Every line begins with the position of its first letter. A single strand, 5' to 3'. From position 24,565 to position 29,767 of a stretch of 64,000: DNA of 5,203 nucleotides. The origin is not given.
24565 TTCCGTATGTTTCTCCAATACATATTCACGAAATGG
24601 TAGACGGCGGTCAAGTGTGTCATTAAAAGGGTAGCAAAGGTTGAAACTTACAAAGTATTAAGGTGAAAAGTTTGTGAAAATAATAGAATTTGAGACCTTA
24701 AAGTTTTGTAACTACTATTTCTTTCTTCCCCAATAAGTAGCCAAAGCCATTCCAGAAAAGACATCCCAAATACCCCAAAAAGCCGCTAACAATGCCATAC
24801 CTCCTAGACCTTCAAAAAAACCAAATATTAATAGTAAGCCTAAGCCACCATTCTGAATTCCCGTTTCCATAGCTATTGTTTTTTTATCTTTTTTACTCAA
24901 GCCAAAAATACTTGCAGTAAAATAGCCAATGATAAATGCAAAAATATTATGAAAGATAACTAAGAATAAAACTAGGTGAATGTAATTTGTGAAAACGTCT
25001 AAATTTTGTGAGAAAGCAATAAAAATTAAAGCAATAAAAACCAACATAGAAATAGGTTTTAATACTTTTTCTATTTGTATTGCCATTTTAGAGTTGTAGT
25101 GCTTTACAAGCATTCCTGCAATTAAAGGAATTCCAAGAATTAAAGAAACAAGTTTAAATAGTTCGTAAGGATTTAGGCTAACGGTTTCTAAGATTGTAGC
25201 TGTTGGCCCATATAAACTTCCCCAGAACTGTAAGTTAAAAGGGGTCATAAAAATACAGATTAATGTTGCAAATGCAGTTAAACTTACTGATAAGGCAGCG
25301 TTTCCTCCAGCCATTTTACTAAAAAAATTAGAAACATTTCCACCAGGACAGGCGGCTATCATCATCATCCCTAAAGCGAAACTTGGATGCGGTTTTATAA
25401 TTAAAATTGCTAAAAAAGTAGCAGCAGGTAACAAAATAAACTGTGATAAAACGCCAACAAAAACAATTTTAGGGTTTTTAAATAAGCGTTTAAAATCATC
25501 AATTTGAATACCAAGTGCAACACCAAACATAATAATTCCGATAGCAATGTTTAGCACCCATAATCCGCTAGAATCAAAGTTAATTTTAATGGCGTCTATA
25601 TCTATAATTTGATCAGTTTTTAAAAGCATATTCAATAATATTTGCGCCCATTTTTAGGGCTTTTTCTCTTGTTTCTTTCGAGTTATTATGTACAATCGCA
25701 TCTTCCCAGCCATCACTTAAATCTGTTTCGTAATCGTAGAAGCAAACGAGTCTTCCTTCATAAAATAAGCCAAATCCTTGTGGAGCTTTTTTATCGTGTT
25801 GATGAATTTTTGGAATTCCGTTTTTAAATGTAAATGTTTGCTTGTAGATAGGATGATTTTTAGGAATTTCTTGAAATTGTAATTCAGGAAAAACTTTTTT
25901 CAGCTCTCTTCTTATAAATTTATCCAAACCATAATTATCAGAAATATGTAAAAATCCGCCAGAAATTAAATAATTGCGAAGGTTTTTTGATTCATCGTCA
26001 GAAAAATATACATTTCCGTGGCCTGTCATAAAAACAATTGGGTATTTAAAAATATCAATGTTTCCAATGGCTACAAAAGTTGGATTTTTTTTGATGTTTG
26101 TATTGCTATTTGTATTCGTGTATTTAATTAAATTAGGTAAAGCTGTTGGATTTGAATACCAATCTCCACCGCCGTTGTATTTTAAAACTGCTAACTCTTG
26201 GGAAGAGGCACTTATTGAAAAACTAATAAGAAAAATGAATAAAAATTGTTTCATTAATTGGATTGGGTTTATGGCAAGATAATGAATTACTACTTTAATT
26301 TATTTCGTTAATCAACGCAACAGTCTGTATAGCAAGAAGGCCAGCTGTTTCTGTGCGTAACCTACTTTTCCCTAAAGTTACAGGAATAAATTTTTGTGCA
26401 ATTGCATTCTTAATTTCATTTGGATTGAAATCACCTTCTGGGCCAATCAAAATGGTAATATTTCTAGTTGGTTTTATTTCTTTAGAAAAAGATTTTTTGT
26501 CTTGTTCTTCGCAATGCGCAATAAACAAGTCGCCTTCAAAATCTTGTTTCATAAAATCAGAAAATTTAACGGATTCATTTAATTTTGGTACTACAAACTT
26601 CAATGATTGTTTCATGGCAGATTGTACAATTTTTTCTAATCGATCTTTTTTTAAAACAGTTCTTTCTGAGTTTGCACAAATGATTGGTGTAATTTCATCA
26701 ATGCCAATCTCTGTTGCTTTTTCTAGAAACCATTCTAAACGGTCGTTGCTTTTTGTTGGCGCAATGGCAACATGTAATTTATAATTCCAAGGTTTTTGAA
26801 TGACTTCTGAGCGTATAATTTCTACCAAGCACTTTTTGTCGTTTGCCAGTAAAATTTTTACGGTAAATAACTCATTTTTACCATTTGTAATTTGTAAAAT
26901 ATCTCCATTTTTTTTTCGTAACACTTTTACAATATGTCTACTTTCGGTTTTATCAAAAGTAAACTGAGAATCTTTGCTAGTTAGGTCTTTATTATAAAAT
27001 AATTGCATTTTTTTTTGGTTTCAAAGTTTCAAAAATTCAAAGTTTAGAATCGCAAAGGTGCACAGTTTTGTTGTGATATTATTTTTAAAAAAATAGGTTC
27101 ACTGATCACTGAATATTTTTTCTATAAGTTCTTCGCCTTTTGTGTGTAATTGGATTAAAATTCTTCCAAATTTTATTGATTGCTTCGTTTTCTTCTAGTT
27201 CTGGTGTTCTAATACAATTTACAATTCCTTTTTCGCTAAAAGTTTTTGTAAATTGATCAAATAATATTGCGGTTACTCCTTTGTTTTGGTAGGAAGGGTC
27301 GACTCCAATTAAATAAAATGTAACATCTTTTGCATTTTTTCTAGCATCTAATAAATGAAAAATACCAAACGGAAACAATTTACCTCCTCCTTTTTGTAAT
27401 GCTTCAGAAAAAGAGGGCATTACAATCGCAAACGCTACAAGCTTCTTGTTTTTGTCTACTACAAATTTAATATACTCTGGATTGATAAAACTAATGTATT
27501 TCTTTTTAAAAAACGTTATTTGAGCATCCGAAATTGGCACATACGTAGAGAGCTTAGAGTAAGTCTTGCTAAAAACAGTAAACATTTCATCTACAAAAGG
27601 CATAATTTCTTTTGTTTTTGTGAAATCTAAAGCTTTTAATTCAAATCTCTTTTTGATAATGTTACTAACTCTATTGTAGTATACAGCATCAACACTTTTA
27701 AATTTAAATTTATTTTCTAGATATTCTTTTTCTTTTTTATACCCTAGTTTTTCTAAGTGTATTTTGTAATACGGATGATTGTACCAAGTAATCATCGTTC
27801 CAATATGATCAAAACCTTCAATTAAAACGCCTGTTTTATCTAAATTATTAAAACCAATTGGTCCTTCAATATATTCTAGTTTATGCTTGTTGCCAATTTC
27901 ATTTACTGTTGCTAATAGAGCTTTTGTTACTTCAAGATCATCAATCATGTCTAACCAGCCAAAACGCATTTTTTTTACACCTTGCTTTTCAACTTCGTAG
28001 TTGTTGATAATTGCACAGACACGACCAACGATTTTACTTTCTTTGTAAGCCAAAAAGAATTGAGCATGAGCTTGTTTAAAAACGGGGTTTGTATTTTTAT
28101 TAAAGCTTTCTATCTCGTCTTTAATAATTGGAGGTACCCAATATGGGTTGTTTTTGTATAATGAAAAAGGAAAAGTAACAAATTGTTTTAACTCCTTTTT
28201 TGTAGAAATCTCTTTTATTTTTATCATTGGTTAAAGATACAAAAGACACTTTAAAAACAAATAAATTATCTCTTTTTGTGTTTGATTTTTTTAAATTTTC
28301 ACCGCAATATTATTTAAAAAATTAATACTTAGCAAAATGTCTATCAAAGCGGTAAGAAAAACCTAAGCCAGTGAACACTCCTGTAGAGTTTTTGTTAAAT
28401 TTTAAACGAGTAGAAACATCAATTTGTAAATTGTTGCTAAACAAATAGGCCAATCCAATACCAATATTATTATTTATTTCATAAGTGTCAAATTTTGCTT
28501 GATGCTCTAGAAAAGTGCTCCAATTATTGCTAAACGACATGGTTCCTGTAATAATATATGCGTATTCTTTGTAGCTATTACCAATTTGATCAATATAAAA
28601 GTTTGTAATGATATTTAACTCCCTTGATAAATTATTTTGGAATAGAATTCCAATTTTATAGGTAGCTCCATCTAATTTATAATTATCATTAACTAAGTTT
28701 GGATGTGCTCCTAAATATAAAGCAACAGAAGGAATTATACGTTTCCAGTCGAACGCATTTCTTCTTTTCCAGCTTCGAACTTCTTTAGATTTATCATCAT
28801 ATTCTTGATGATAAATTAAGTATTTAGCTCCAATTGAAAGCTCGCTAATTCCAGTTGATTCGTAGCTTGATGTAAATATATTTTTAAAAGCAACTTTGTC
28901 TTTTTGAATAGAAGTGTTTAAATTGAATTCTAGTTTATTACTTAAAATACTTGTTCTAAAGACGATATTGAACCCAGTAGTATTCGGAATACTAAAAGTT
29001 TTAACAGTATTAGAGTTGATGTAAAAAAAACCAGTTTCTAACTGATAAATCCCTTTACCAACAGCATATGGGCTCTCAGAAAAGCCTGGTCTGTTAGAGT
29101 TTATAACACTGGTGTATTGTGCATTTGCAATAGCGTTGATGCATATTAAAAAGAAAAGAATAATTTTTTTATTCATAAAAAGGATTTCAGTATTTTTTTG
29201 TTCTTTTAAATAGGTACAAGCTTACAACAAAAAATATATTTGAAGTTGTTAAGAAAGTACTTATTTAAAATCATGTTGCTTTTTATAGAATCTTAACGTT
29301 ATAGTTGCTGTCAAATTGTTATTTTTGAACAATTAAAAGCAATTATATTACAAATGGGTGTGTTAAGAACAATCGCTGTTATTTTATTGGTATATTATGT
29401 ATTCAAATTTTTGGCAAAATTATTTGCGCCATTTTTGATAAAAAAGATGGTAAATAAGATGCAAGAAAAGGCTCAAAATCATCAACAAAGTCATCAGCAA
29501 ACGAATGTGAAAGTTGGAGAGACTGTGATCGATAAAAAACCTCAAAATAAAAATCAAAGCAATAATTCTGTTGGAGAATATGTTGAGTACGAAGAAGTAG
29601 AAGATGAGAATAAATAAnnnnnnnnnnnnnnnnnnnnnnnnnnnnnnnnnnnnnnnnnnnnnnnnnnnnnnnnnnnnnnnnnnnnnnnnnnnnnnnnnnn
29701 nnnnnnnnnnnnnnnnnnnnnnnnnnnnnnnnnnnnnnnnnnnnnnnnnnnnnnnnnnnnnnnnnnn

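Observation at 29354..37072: YfhO GT-C with two GT4s, WecB and Wzx: candidate undescribed periplasmic oligosaccharide-transfer system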

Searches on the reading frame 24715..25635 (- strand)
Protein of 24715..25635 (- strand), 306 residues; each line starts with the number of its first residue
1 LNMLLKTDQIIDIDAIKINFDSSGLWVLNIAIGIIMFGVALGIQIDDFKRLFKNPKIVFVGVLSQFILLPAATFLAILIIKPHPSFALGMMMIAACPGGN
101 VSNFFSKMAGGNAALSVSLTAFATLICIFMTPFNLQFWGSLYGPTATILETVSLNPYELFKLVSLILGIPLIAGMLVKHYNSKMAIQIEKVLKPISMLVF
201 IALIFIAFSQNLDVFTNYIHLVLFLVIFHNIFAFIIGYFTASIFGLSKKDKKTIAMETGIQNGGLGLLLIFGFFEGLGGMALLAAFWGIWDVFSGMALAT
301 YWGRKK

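Call 79: search_protein_families(library=pfam, proteins=[window:24715-25635:-], max_evalue=0.001)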
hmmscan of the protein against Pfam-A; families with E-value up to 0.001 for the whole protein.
window:24715-25635:- (306 aa): 2 families
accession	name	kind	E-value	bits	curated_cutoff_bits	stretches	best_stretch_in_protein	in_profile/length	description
PF01758.21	SBF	-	7.8e-38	130.5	24.3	1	30-216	2-189/191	Sodium Bile acid symporter family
PF13593.11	SBF_like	-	1.8e-18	67.3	25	1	28-258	33-264/313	SBF-like CPA transporter family (DUF4137)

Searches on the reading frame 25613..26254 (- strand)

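Call 79: search_protein_families(library=pfam, proteins=[window:25613-26254:-], max_evalue=0.001)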
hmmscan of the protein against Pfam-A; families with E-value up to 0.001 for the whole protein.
window:25613-26254:- (213 aa): 1 family
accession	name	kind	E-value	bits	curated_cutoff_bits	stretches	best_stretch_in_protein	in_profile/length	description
PF13709.12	DUF4159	-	1.7e-68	230.6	25.9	1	21-211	2-202/202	Domain of unknown function (DUF4159)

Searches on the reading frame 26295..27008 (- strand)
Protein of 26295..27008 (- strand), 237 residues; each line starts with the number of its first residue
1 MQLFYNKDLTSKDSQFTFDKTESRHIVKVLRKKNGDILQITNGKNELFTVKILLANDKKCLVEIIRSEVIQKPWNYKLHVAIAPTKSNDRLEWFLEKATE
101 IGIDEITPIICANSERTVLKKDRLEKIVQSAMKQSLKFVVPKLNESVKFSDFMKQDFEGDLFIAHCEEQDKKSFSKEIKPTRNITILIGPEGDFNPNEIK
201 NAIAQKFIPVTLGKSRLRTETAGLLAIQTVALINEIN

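Call 79: search_protein_families(library=pfam, proteins=[window:26295-27008:-], max_evalue=0.001)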
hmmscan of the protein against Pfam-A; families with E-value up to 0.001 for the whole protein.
window:26295-27008:- (237 aa): 2 families
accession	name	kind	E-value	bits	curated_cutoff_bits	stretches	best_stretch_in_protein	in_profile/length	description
PF04452.19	Methyltrans_RNA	-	3.1e-42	144.4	23.9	1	73-230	2-164/165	RNA methyltransferase domain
PF20260.4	PUA_4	-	3.6e-12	46.6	23.9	1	19-65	2-48/48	RNA methyltransferase PUA domain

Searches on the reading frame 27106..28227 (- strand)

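Call 3: search_protein_families(library=pfam, proteins=[window:27106-28227:-], max_evalue=0.01)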
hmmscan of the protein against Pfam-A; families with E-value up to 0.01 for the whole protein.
window:27106-28227:- (373 aa): 2 families
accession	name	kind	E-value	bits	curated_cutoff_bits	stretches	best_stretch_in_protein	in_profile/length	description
PF00583.31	Acetyltransf_1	-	2.6e-05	24.9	20.7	0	247-339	28-96/116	Acetyltransferase (GNAT) family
PF13508.13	Acetyltransf_7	-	0.00012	22.8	27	0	277-351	28-75/84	Acetyltransferase (GNAT) domain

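Call 4: search_protein_families(library=ncbifam, proteins=[window:27106-28227:-], max_evalue=0.01)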
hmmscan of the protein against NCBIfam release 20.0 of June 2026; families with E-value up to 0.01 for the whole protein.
window:27106-28227:- (373 aa): 2 families
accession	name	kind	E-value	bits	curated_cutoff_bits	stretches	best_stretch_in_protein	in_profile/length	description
TIGR01575.1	rimI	equivalog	0.00029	21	86.4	0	300-369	54-122/132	ribosomal protein S18-alanine N-acetyltransferase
NF007025.1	PRK09491.1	equivalog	0.0013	18.6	173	0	301-356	62-116/145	ribosomal protein S18-alanine N-acetyltransferase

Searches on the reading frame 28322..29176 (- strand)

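Call 3: search_protein_families(library=pfam, proteins=[window:28322-29176:-], max_evalue=0.01)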
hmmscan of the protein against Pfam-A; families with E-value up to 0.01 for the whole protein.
window:28322-29176:- (284 aa): 1 family
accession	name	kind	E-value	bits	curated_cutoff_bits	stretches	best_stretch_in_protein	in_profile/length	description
PF13557.12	Phenol_MetA_deg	-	1.3e-24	88.1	22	1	27-277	1-242/242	Putative MetA-pathway of phenol degradation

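Call 4: search_protein_families(library=ncbifam, proteins=[window:28322-29176:-], max_evalue=0.01)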
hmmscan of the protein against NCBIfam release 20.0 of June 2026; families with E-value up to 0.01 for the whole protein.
window:28322-29176:- (284 aa): 0 families

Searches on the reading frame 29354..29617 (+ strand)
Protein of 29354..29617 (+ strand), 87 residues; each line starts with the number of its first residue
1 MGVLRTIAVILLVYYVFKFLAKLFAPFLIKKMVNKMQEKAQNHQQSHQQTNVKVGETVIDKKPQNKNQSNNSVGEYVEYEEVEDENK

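Call 3: search_protein_families(library=pfam, proteins=[window:29354-29617:+], max_evalue=0.01)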
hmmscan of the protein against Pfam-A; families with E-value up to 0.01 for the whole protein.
window:29354-29617:+ (87 aa): 1 family
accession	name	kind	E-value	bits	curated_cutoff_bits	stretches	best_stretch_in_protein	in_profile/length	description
PF16118.10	DUF4834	-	9.1e-08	33.4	27.8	1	3-82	6-98/99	Domain of unknown function (DUF4834)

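Call 4: search_protein_families(library=ncbifam, proteins=[window:29354-29617:+], max_evalue=0.01)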
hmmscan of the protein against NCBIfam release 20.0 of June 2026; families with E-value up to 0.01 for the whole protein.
window:29354-29617:+ (87 aa): 2 families
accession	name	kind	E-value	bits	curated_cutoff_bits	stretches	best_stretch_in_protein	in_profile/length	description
NF038218.1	IcmG_DotF_IVB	equivalog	0.0023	17.6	200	1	5-73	53-122/266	type IVB secretion system protein IcmG/DotF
TIGR00220.1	mscL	equivalog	0.0045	17.2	71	1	11-50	70-109/127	large conductance mechanosensitive channel protein MscL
